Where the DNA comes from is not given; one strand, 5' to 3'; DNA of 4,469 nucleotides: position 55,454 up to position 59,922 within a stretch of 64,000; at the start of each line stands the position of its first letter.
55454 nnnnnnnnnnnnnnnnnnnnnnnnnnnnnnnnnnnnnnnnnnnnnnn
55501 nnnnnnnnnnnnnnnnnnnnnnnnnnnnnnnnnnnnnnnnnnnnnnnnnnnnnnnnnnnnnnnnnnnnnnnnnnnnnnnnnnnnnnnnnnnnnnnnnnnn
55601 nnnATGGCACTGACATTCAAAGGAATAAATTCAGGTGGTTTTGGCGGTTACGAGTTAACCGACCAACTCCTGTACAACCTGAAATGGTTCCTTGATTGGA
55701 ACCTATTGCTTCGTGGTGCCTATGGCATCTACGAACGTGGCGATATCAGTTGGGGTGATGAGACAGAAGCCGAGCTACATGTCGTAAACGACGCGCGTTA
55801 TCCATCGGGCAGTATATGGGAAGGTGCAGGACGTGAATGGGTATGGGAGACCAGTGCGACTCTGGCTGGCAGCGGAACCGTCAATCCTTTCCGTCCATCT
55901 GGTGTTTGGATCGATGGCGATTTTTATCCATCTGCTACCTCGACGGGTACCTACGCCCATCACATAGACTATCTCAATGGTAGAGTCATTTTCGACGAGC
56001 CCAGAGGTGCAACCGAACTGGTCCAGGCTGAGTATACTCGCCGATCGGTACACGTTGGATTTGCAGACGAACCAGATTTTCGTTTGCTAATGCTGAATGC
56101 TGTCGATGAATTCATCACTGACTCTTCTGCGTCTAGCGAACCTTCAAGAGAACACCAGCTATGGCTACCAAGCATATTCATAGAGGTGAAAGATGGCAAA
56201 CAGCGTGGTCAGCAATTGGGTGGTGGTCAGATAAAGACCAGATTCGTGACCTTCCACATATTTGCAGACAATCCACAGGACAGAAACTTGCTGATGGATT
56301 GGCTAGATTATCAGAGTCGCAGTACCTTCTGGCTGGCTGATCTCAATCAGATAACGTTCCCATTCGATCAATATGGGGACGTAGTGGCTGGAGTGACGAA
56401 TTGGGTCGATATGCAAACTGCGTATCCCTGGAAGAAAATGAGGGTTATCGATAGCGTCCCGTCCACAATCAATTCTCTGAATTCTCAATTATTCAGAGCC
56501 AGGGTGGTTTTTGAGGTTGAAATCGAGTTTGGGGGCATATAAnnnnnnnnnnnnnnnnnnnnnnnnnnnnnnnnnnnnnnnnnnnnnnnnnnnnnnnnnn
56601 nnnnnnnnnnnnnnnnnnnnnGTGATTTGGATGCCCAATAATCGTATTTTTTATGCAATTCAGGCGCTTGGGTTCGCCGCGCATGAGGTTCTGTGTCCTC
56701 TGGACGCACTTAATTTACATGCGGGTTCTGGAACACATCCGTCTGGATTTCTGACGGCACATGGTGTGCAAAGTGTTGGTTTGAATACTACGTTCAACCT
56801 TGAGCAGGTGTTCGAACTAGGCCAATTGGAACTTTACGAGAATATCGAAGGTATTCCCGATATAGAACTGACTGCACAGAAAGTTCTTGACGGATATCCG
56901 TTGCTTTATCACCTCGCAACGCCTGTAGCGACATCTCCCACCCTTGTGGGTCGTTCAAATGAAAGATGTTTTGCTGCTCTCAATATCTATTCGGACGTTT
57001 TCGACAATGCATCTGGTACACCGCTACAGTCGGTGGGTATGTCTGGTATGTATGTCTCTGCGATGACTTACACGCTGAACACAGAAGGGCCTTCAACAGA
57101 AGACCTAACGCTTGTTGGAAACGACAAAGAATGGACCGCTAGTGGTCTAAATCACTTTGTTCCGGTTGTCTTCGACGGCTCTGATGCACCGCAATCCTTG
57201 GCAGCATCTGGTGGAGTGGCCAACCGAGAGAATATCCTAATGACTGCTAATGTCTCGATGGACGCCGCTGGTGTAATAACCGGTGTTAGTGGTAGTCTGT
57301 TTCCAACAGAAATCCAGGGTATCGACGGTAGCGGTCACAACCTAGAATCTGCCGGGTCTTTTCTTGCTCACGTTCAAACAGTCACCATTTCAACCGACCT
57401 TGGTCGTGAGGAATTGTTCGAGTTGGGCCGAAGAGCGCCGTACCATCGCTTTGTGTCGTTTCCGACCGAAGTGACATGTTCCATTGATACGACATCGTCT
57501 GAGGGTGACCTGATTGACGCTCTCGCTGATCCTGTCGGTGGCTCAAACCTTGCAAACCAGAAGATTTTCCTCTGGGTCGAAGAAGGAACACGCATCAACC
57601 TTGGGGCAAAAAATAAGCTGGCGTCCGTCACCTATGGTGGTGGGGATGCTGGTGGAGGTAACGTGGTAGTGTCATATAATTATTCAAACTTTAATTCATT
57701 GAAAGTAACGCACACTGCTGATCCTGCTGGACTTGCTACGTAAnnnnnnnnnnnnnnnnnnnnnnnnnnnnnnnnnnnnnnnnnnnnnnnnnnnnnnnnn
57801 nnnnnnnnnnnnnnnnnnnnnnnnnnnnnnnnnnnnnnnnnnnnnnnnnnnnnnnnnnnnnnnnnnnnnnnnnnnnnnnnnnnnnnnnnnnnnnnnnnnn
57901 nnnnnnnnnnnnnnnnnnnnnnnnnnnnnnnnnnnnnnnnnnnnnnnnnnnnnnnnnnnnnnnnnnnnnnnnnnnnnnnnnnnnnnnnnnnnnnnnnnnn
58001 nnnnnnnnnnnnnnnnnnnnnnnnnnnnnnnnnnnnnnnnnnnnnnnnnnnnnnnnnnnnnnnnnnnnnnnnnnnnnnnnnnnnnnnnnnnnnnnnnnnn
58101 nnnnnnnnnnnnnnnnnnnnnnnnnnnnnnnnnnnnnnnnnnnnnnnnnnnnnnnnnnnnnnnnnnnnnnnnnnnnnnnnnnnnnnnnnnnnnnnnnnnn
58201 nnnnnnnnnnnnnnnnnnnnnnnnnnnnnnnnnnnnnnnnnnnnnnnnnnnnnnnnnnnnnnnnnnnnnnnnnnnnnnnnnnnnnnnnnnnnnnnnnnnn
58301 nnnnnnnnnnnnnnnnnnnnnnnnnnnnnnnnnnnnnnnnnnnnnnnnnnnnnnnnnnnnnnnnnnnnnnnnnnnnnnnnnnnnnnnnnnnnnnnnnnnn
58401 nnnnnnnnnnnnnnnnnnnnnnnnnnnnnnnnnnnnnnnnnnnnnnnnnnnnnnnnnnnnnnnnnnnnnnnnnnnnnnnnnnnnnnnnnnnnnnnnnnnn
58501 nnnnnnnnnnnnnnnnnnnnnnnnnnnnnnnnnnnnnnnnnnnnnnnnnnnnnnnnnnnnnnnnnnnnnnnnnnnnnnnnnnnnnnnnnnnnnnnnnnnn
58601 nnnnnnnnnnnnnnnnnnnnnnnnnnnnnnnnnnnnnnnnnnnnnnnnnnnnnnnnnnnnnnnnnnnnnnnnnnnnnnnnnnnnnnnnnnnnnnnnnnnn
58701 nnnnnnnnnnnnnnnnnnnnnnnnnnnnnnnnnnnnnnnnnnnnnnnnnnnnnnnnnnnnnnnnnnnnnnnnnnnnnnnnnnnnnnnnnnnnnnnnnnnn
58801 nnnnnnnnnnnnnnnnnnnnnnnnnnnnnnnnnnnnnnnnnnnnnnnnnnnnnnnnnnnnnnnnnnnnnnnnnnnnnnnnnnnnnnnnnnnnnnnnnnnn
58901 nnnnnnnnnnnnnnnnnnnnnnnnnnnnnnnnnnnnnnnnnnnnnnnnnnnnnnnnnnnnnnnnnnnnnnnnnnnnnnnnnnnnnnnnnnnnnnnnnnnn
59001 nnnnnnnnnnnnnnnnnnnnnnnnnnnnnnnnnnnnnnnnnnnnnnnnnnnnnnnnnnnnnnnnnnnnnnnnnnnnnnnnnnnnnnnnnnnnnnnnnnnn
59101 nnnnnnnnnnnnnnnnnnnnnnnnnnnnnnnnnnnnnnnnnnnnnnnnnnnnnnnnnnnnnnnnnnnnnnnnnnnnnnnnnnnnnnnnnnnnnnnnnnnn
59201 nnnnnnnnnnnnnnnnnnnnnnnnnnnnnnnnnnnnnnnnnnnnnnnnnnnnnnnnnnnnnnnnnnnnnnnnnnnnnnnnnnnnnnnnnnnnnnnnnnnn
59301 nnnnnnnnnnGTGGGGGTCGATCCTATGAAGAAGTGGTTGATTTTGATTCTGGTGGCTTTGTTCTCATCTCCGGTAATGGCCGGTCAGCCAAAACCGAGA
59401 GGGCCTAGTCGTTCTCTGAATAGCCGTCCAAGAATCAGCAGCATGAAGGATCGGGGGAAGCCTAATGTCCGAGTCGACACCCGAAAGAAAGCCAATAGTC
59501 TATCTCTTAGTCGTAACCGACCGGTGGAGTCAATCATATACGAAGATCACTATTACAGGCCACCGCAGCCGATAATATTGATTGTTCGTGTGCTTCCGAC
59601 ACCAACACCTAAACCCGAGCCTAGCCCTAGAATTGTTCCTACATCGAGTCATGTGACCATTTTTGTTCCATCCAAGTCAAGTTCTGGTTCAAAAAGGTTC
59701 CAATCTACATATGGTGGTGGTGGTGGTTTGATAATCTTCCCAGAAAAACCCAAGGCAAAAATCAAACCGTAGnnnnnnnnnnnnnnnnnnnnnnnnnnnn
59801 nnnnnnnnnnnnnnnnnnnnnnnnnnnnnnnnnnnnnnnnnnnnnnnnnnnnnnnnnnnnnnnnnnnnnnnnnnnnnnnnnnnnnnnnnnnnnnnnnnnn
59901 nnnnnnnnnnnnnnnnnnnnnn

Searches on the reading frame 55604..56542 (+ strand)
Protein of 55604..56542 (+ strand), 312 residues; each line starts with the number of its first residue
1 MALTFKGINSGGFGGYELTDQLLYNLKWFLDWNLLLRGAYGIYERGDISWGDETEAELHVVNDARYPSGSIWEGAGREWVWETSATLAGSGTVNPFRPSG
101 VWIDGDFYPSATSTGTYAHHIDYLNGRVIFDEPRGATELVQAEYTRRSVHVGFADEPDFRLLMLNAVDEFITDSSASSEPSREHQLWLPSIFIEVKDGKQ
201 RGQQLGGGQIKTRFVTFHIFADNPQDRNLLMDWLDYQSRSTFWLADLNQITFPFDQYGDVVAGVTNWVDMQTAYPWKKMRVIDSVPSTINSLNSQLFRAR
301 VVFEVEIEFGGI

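Call 7: search_protein_families(library=phrogs, proteins=[window:55604-56542:+], max_evalue=0.01)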
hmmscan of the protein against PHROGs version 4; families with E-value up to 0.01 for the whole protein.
window:55604-56542:+ (312 aa): 0 families

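Call 8: search_protein_families(library=pfam, proteins=[window:55604-56542:+], max_evalue=0.1)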
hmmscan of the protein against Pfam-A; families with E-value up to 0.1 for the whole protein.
window:55604-56542:+ (312 aa): 0 families

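Call 61: search_solved_structures(query=A8, max_evalue=10)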
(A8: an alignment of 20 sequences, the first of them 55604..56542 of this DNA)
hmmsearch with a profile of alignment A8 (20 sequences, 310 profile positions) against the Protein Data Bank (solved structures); distinct sequences matched with E-value up to 10: 3.
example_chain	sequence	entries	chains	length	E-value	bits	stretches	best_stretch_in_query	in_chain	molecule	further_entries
7ym5_A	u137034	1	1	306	0.24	13.9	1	88-131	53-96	Type III secretion system effector arginine glycosyltransferase SseK1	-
7ym7_A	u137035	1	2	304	0.25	13.9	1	88-131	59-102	Type III secretion system effector arginine glycosyltransferase SseK1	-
5h60_A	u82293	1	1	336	0.28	13.7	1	88-131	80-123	Transferase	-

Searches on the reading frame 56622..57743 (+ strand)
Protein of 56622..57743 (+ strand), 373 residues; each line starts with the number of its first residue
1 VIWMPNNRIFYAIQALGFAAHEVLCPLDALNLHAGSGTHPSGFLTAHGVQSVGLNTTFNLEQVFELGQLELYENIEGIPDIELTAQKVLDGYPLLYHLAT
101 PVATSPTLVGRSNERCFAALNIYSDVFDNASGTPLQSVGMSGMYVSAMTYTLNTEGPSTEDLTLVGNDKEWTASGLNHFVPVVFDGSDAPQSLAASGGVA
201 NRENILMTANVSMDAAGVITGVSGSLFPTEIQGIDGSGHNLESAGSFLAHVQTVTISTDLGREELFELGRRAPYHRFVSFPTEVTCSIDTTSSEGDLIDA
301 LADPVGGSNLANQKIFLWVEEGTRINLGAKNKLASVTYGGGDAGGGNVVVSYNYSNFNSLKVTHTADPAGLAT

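Call 7: search_protein_families(library=phrogs, proteins=[window:56622-57743:+], max_evalue=0.01)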
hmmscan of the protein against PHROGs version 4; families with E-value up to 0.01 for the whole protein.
window:56622-57743:+ (373 aa): 0 families

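Call 8: search_protein_families(library=pfam, proteins=[window:56622-57743:+], max_evalue=0.1)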
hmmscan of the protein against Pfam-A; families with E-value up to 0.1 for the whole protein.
window:56622-57743:+ (373 aa): 1 family
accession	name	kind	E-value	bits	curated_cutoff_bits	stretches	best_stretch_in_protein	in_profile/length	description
PF11560.13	LAP2alpha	-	0.043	13.7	25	1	313-349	190-225/234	Lamina-associated polypeptide 2 alpha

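Call 60: search_solved_structures(query=A7, max_evalue=10)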
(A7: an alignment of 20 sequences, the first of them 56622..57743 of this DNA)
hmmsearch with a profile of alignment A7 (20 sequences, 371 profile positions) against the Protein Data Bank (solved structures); distinct sequences matched with E-value up to 10: 0.

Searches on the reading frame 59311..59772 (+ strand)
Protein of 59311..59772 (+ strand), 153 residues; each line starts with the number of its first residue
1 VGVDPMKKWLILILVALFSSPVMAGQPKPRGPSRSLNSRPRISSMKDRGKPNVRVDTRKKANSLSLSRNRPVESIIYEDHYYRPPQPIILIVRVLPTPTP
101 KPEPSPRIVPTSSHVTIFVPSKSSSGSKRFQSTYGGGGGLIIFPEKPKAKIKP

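Call 13: search_protein_families(library=phrogs, proteins=[window:59311-59772:+], max_evalue=0.01)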
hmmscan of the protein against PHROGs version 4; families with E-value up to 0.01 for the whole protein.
window:59311-59772:+ (153 aa): 1 family
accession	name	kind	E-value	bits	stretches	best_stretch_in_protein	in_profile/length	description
phrog_33832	-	unknown function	0.0017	18.9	1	8-50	2-42/179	-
